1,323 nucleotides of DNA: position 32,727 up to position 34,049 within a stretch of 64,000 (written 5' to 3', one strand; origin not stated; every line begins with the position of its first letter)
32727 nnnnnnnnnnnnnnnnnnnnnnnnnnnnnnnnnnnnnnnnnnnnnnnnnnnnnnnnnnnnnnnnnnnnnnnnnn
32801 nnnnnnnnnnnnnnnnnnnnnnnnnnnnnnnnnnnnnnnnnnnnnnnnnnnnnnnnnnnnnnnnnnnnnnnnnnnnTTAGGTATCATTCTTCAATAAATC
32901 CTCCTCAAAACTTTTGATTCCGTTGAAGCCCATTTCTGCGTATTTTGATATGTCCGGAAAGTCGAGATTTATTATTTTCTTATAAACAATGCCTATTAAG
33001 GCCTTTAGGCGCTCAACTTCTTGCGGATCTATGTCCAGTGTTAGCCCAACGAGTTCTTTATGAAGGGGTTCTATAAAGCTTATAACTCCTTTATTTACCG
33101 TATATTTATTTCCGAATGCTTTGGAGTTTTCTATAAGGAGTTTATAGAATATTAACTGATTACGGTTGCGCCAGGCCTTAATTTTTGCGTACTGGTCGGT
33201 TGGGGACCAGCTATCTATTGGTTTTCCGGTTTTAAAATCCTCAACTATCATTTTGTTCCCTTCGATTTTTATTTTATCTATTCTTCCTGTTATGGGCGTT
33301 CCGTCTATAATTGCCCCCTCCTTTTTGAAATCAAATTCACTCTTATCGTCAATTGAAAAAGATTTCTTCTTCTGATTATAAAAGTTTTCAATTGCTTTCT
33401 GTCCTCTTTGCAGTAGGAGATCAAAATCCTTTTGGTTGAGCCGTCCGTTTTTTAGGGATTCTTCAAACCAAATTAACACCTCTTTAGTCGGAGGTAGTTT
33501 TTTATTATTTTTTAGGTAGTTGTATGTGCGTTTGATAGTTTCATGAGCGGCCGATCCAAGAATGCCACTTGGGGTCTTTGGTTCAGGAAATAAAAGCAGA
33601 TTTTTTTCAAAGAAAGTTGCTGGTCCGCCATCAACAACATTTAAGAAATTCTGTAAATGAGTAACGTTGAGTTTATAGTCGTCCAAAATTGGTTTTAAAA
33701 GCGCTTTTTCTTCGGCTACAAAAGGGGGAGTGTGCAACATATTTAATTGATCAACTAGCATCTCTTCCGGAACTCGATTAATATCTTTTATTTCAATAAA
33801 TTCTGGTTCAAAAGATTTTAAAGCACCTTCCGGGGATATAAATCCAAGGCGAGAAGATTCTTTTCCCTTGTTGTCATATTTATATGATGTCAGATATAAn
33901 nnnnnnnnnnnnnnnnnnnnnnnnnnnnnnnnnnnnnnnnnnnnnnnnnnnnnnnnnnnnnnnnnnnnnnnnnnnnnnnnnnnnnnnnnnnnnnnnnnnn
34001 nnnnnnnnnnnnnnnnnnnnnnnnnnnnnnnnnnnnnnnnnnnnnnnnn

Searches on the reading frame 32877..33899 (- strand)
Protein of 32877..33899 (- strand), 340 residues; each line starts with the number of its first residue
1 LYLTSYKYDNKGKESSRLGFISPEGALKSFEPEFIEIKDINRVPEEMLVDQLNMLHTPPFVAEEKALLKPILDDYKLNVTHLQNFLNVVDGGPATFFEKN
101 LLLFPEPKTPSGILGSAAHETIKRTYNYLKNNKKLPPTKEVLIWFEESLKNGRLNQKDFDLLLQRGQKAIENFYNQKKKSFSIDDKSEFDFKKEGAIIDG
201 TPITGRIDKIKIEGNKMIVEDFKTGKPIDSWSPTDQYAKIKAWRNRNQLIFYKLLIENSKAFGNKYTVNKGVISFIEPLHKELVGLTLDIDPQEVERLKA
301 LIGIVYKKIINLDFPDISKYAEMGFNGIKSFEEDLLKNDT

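Call 63: predict_structure(alignment_id=A3)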
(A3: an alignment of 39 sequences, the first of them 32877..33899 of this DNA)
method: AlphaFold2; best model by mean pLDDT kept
length: 340 residues; sequences in the alignment: 39
mean_pLDDT: 86.8   pTM: 0.80
mean pLDDT of the five models: 86.8, 86.3, 85.4, 84.8, 84.6
residues with pLDDT >= 90: 254; 70-90: 20; 50-70: 32; < 50: 34
segments of 3 or more residues with pLDDT < 50: 1-6, 18-36, 56-58
pLDDT, mean of each block of 10 residues (from residue 1): 45 50 43 45 56 51 74 95 97 93 85 97 98 98 98 96 97 96 97 97 98 97 96 96 98 98 96 96 96 98 97 94 96 87
secondary structure, 60 per line:
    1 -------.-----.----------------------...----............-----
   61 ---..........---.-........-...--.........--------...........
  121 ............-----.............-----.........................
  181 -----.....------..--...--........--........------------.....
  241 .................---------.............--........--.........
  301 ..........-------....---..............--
elements in order: H44-55 H64-73 H79-86 H93-101 H110-132 H138-150 H156-180 E186-190 E201-203 E206-213 E216-223 H236-257 E267-279 E282-289 H292-310 H318-321 H325-338

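Call 65: fold_search(model_id=the predicted structure, library=pdb)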
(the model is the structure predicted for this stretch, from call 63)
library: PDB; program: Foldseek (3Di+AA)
matches with E <= 10: 252; with E <= 0.001: 8
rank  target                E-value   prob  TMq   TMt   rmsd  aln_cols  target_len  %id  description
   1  7sjr_A                1.8e-05  1.00  0.40  0.17  12.6       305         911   16  Cryo-EM structure of AdnA-AdnB(W325A) in complex with DNA and AMPPNP (released 2021-12-22)
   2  9np6_A                2.0e-05  1.00  0.49  0.20   4.0       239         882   16  Cryo-EM structure of AdnA(D934A)-AdnB(D1014A) in complex with AMPPNP and blunt end DNA (released 2025-03-19)
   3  6ppu_A                1.6e-04  1.00  0.47  0.28   4.2       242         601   17  Cryo-EM structure of AdnAB-AMPPNP-DNA complex (released 2019-11-20)
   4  3u4q_B                4.5e-04  1.00  0.40  0.14  12.9       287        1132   14  Structure of AddAB-DNA complex at 2.8 angstroms (released 2012-03-21)
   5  3u44_B                6.2e-04  1.00  0.41  0.14  12.8       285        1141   14  Crystal structure of AddAB-DNA complex (released 2012-03-21)
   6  4ic1_B                6.9e-04  1.00  0.24  0.37  14.2       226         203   16  Crystal structure of SSO0001 (released 2013-01-16)
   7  4ic1_G                7.2e-04  1.00  0.24  0.38  12.6       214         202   16  Crystal structure of SSO0001 (released 2013-01-16)
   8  4ic1_A                8.9e-04  1.00  0.25  0.38  13.4       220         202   17  Crystal structure of SSO0001 (released 2013-01-16)
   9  4ic1_D                1.1e-03  1.00  0.25  0.37  12.5       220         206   15  Crystal structure of SSO0001 (released 2013-01-16)
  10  3h4r                  2.2e-03  1.00  0.40  0.58   5.6       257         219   15  Crystal structure of E. coli RecE exonuclease (released 2009-05-26)
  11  5zyt_D                3.2e-03  1.00  0.31  0.46  15.9       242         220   12  Crystal structure of human MGME1 with 3' overhang double strand DNA3 (released 2018-09-19)
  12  8d3l_I                3.4e-03  1.00  0.37  0.55   6.1       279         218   11  Type I-C Cas4-Cas1-Cas2 complex bound to a PAM/PAM prespacer (released 2022-11-02)
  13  5zyu_A                3.4e-03  1.00  0.33  0.48  15.0       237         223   13  The crystal structure of humanMGME1 with single strand DNA2 (released 2018-09-19)
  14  8xa9_B                3.6e-03  0.99  0.28  0.42  15.1       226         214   13  Human MGME1 in complex with 5'-overhang DNA (released 2024-03-20)
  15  7mi4_A                3.8e-03  1.00  0.25  0.16   3.4       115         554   22  Symmetrical PAM-PAM prespacer bound Cas4/Cas1/Cas2 complex (released 2021-11-17)
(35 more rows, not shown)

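Call 74: search_protein_representatives(protein=window:32877-33899:-)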
Query: 340 residues. Proteins with E-value up to 0.001 (for the whole library): 1762; up to 1e-10: 1061; up to 1e-30: 350. The best 150 are listed.
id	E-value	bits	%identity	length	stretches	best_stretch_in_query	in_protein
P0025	1.5e-114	399.1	56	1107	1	1-336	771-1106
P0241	8.3e-106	370.3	51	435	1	1-337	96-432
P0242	1.6e-102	359.5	51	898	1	1-336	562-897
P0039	8.5e-98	344.0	50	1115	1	1-337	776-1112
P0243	1.1e-81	291.0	46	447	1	1-338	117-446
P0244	4.8e-81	288.9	46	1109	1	1-337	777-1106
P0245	1.3e-79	284.2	47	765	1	1-338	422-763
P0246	3.0e-77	276.4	45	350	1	1-337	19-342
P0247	9.8e-72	258.3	43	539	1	1-338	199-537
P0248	4.3e-71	256.2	44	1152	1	1-337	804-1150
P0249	6.2e-71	255.7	44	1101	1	1-337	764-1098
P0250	9.8e-71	255.0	44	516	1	1-337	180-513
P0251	1.6e-70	254.3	42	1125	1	1-338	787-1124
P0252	1.8e-70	254.2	41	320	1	39-337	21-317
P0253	6.2e-70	252.4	41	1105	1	4-339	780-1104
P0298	7.6e-57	209.4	36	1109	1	1-337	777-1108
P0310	6.6e-56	206.3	38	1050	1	46-337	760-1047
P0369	6.9e-51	189.8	37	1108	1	1-337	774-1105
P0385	1.8e-49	185.2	38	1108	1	1-337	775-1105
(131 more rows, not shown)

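Call 87: search_protein_families(library=padloc, proteins=[window:32877-33899:-], max_evalue=0.01)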
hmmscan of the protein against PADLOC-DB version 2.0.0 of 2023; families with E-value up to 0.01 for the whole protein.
window:32877-33899:- (340 aa): 2 families
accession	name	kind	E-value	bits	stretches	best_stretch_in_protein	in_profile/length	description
PDLC00943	Cas4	-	0.00078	17.4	1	179-285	44-134/180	CRISPR-associated protein Cas4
PDLC01447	Cas4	-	0.0087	14.5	0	175-287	46-116/161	"CAS-I,CAS-II,CAS-III,CAS-IV,CAS-V,CAS-VI; acquisition_associated"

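Call 88: search_protein_families(library=ncbifam, proteins=[window:32877-33899:-], max_evalue=0.01)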
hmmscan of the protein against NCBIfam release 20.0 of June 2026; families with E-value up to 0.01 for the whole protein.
window:32877-33899:- (340 aa): 1 family
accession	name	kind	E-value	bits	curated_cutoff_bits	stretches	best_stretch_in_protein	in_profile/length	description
TIGR00372.1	cas4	equivalog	0.0029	17.4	65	0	179-285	44-134/180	CRISPR-associated protein Cas4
